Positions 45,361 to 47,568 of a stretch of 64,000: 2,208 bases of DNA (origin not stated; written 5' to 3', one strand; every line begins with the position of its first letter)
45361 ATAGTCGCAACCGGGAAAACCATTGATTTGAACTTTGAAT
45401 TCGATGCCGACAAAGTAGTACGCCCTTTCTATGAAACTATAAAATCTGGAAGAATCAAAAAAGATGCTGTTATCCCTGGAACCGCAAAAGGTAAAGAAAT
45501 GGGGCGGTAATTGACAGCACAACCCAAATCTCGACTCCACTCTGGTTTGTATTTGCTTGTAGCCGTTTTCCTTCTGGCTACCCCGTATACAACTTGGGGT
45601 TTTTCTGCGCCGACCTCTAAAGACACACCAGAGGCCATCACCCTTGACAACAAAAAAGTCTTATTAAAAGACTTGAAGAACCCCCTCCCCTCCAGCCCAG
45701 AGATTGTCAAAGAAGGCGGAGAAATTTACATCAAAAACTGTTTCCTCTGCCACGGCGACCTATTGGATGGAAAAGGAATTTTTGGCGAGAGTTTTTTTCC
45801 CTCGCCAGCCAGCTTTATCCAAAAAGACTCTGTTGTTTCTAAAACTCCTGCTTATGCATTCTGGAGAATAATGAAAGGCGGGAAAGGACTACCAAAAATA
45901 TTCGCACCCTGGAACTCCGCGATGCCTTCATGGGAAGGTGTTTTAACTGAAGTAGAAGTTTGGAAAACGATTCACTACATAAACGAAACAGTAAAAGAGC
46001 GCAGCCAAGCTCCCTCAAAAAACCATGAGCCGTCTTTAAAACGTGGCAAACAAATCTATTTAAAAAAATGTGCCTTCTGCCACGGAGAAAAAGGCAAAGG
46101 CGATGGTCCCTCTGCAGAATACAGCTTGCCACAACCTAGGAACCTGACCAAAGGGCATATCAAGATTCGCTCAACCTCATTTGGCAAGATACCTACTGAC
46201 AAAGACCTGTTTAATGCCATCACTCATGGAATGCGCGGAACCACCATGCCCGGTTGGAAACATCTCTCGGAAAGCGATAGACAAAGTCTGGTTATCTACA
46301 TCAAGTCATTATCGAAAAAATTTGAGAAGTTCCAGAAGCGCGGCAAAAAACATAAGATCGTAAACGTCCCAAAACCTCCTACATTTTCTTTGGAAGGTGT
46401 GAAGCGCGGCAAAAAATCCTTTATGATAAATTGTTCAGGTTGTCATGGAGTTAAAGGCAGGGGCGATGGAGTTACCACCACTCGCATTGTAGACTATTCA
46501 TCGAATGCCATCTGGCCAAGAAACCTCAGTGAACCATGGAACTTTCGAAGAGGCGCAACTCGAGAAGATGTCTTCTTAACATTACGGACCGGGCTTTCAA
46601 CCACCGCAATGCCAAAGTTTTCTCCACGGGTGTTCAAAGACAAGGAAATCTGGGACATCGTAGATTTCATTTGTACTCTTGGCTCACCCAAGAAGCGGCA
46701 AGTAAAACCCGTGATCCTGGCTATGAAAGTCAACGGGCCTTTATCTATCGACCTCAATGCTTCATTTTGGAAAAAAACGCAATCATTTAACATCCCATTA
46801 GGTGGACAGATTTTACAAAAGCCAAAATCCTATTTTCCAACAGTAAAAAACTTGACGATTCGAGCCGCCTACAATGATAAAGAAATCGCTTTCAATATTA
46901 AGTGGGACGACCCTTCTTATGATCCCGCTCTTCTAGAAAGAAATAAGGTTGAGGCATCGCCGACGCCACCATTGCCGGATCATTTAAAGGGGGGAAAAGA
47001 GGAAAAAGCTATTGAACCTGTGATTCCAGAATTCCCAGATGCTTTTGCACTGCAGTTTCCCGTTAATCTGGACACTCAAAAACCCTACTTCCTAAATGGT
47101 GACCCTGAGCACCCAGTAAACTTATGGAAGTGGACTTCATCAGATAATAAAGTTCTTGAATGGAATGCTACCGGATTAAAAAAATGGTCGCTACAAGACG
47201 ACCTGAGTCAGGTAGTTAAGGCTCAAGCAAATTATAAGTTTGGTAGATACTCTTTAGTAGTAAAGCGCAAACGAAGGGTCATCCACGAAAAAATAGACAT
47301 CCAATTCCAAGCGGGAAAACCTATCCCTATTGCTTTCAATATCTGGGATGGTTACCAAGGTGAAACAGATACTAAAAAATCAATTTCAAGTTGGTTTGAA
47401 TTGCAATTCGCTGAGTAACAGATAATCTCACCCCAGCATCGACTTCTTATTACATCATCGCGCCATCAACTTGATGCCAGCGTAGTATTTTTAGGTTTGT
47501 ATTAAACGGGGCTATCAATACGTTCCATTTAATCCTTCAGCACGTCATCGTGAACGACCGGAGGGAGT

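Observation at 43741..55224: Copper/haem periplasmic redox island built around a giant multicopper oxidase; candidate undescribed electron-transfer or metal-oxidation system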

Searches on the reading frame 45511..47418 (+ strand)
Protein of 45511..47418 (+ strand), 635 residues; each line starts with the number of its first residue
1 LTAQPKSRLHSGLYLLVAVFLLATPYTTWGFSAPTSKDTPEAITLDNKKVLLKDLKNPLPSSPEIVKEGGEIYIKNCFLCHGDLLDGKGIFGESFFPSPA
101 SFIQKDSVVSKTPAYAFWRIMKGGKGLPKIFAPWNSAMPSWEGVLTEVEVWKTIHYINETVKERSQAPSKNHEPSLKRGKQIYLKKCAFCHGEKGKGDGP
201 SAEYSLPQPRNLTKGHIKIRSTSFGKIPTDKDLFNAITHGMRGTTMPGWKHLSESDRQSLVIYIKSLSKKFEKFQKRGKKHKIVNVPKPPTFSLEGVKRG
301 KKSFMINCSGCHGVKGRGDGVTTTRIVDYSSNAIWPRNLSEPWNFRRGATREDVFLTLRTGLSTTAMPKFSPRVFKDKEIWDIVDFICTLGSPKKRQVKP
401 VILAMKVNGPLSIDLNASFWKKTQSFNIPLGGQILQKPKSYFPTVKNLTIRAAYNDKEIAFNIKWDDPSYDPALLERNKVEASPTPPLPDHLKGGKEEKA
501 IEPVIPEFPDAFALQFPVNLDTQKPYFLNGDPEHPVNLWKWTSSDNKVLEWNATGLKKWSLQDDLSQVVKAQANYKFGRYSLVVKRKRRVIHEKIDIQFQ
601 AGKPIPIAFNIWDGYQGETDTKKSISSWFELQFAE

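Call 4: search_protein_families(library=pfam, proteins=[window:45511-47418:+], max_evalue=0.01)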
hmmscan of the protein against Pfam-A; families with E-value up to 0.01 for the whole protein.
window:45511-47418:+ (635 aa): 5 families
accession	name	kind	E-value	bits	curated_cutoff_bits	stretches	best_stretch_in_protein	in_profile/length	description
PF13442.11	Cytochrome_CBB3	-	2.4e-33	114.7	27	3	176-264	3-68/68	Cytochrome C oxidase, cbb3-type, subunit III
PF00034.26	Cytochrom_C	-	2.7e-28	99.5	21.3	2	177-268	2-90/90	Cytochrome c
PF09459.16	EB_dh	-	5.5e-21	76.1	33.3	1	417-624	1-236/236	Ethylbenzene dehydrogenase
PF14495.11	Cytochrom_C550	-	0.00023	21.3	27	0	290-316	19-44/136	Cytochrome c-550 domain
PF02167.20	Cytochrom_C1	-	0.00024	21.3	22.8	0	172-192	11-31/219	Cytochrome C1 family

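Call 8: search_protein_families(library=ncbifam, proteins=[window:45511-47418:+], max_evalue=0.001)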
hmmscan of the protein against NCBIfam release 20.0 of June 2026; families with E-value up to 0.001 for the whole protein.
window:45511-47418:+ (635 aa): 15 families
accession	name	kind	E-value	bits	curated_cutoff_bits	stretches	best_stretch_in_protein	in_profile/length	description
TIGR03477.1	DMSO_red_II_gam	subfamily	7.8e-31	107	169.85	2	502-633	76-206/206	DMSO reductase family type II enzyme, heme b subunit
NF011054.0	PRK14486.1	equivalog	4.1e-25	88.9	447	3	257-388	176-288/294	putative bifunctional cbb3-type cytochrome c oxidase subunit II/cytochrome c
TIGR00782.1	ccoP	equivalog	3.3e-20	72.6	179.95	1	135-269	167-283/285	cytochrome-c oxidase, cbb3-type subunit III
NF050122.1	bc1_QcrC_actin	exception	8.1e-16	58.1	200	2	164-201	29-68/253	cytochrome bc1 complex diheme cytochrome c subunit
NF033864.1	cytochrome579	equivalog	1.2e-13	51.2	280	1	52-156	35-135/179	cytochrome 579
TIGR03872.1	cytochrome_MoxG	equivalog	1.3e-12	48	147.8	0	162-200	30-69/133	cytochrome c(L), periplasmic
TIGR04494.1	c550_PedF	equivalog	2.6e-09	37.1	122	0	295-387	49-127/133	cytochrome c-550 PedF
NF042980.1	EthbenzDh_ebdC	equivalog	2.7e-09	36.8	400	1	507-629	88-207/214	ethylbenzene dehydrogenase subunit gamma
NF045773.1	cytochro_C550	exception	7.8e-07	29.1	125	0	164-198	37-71/118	cytochrome c550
NF045774.1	cytochro_C551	exception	1.7e-06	27.9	118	0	166-197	29-60/110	cytochrome c551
TIGR02603.1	CxxCH_TIGR02603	domain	1.5e-05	25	68.15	0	176-197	3-24/134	putative heme-binding domain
NF045930.1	Cytc6PetJCyano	equivalog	2.3e-05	24.3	135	0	296-312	27-43/110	cytochrome c6 PetJ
NF040606.1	CytoC_perox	subfamily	2.7e-05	23.6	150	0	175-242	297-351/524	di-heme-cytochrome C peroxidase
TIGR03045.1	PS_II_C550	equivalog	7.1e-05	22.5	177.75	0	291-313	45-67/159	photosystem II cytochrome c-550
TIGR03154.1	sulfolob_CbsA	equivalog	0.00081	18.3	468.4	0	387-469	22-104/465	cytochrome b558/566 subunit A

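Call 22: search_solved_structures(query=window:45511-47418:+, max_evalue=0.01)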
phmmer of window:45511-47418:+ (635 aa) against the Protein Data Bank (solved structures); distinct sequences matched with E-value up to 0.01: 12.
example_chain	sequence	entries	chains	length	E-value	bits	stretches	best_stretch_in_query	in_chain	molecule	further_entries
6h5l_B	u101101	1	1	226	1.1e-38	136.5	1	177-395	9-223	Conserved hypothetical cytochrome protein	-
8smr_G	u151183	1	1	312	9.8e-09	37.6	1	60-268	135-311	Cbb3-type cytochrome c oxidase subunit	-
2ivf_C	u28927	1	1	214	1.3e-07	34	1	506-629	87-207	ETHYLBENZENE DEHYDROGENASE GAMMA-SUBUNIT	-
3mk7_C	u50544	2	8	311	3.2e-07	32.7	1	61-274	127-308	Cytochrome c oxidase, cbb3-type, subunit P | Cbb3-type cytochrome c oxidase subunit CcoP1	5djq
8snh_G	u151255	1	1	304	7.6e-05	24.8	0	136-216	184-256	Cbb3-type cytochrome c oxidase subunit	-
7o9u_A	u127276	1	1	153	0.00012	24.2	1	56-177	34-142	Cytochrome c552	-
6f0k_E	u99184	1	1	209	0.00013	24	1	177-269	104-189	Quinol:cytochrome c oxidoreductase monoheme cytochrome subunit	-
9vr0_A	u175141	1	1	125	0.00016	23.7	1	56-103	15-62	Cytochrome c552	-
6lod_E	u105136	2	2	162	0.0021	20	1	175-269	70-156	Cytochrome c domain-containing protein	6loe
9wcx_U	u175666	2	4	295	0.006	18.5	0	296-327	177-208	Cytochrome bc1 complex cytochrome c subunit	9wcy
7b04_C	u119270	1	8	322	0.0086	18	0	505-543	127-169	Nitrite oxidoreductase subunit C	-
7q21_C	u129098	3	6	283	0.0099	17.8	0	296-387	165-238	Cytochrome bc1 complex cytochrome c subunit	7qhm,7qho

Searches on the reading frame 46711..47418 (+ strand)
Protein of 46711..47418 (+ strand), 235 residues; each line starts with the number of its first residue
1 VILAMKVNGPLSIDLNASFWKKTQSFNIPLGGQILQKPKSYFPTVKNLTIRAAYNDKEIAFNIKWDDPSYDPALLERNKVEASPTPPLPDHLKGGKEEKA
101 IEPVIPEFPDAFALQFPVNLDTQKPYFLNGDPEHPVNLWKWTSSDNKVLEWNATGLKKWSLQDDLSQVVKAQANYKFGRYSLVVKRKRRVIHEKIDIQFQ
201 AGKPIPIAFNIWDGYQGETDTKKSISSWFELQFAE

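Call 54: search_solved_structures(query=window:46711-47418:+, max_evalue=1, show_alignments=3)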
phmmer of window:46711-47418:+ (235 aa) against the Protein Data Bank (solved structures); distinct sequences matched with E-value up to 1: 2.
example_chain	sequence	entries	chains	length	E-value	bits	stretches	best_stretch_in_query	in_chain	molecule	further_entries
2ivf_C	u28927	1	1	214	6e-09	39.7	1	106-229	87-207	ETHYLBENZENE DEHYDROGENASE GAMMA-SUBUNIT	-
7b04_C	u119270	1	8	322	0.00012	25.6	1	106-143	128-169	Nitrite oxidoreductase subunit C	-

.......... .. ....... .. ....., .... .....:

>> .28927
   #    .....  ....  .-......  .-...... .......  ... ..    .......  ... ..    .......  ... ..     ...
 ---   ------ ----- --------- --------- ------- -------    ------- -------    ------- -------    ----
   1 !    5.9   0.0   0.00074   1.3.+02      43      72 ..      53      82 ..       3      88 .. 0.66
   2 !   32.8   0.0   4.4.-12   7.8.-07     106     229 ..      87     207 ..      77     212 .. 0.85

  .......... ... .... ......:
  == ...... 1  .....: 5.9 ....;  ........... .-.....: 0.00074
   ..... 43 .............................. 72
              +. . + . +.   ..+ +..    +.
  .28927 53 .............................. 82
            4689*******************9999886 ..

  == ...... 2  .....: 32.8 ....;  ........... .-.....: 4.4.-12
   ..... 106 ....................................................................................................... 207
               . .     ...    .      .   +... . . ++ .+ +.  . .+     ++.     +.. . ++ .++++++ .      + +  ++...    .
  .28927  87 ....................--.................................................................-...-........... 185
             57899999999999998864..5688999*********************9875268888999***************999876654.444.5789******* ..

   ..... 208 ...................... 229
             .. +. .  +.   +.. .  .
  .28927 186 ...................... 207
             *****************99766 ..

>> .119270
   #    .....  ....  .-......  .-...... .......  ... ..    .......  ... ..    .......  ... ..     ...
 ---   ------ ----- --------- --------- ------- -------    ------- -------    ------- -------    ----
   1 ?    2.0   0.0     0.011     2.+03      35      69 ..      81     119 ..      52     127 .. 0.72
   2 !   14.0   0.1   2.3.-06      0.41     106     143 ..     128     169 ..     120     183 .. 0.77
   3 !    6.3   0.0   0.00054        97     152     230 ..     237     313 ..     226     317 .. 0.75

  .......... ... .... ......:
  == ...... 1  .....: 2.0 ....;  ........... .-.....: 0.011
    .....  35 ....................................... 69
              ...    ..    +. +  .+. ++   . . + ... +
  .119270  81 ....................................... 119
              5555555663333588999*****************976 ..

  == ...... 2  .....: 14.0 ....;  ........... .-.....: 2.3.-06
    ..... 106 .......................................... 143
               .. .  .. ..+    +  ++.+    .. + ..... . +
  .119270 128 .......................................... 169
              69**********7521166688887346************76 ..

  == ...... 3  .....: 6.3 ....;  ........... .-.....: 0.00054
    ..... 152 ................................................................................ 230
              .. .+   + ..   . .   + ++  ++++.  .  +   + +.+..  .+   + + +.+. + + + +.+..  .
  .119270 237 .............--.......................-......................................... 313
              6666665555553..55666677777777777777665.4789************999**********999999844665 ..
